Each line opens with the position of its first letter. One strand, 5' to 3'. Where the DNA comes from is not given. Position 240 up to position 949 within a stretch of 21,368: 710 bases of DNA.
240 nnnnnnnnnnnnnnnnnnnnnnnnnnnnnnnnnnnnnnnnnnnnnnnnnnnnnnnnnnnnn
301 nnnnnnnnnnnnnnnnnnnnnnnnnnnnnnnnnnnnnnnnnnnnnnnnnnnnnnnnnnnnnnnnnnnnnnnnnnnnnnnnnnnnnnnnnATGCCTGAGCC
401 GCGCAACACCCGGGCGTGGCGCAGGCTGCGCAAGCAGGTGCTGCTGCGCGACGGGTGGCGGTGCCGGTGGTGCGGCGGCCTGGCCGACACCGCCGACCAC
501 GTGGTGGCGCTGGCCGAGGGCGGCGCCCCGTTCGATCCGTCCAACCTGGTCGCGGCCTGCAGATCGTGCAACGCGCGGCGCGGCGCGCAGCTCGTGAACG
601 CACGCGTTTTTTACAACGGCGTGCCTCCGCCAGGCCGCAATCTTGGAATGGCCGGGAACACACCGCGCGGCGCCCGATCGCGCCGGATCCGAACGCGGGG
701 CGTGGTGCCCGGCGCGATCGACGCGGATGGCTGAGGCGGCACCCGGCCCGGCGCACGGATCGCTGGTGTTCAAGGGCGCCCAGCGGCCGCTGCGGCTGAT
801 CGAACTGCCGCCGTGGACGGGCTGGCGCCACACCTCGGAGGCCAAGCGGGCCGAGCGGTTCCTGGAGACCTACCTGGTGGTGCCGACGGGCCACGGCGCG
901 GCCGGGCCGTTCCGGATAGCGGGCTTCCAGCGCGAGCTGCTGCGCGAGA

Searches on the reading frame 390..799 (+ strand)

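Call 38: search_protein_families(library=pfam, proteins=[window:390-734:+, window:416-799:+], max_evalue=0.1)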
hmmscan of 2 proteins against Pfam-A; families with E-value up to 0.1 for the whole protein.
window:390-734:+ (114 aa): 2 families
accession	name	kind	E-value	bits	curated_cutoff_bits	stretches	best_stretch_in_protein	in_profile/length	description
PF01844.29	HNH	-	8.8e-07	29.4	21.4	1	28-66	4-46/47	HNH endonuclease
PF14279.12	HNH_5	-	4.3e-05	23.8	27.5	1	25-68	1-47/56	HNH endonuclease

window:416-799:+ (127 aa): 0 families
